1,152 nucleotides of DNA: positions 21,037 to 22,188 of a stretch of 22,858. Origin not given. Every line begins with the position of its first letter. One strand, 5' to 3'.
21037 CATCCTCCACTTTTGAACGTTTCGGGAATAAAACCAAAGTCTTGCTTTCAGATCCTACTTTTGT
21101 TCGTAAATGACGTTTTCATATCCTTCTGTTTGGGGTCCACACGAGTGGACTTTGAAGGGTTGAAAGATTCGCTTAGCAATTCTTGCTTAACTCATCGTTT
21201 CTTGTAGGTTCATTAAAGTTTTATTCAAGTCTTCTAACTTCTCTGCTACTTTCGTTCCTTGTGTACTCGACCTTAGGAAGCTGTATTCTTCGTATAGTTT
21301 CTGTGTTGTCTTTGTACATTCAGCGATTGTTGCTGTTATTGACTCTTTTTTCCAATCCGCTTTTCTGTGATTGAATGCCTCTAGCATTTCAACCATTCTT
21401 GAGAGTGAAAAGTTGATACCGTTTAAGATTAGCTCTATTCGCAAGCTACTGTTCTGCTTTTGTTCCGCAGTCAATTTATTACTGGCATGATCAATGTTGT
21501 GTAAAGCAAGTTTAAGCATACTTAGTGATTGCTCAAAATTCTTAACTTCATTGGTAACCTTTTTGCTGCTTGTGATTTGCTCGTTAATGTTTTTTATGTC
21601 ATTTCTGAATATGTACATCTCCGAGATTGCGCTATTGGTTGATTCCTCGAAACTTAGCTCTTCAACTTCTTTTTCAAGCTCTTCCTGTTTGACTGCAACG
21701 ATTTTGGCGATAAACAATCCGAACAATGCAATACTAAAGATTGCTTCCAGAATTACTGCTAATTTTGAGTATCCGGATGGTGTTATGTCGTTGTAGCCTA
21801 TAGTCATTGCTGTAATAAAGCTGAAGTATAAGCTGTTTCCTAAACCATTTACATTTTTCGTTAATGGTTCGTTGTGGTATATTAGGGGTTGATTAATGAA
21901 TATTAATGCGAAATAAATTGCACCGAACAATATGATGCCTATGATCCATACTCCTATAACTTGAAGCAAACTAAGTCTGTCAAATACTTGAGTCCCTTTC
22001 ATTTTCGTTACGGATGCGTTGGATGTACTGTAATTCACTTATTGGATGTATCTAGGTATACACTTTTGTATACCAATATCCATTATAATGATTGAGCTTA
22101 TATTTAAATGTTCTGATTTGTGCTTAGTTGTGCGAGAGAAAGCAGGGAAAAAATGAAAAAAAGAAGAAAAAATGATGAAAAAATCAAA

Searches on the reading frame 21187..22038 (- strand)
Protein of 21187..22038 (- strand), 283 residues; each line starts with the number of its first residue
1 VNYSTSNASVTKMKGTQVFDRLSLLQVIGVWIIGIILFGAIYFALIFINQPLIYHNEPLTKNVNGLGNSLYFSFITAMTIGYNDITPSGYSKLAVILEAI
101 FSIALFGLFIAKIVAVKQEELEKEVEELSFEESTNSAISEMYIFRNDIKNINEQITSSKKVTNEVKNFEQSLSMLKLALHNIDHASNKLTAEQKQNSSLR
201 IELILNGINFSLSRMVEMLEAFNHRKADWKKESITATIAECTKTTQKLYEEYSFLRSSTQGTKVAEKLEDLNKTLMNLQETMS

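Call 9: search_protein_families(library=pfam, proteins=[window:21187-22038:-], max_evalue=0.001)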
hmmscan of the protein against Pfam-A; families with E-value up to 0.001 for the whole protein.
window:21187-22038:- (283 aa): 3 families
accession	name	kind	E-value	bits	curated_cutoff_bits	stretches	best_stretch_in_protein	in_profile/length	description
PF07885.22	Ion_trans_2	-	2.1e-13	50.4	22.5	1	31-116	2-76/79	Ion channel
PF00520.37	Ion_trans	-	3.2e-06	27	25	1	24-116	129-232/241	Ion transport protein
PF01007.26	IRK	-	0.00034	20.9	22.7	1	21-104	35-125/141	Inward rectifier potassium channel transmembrane domain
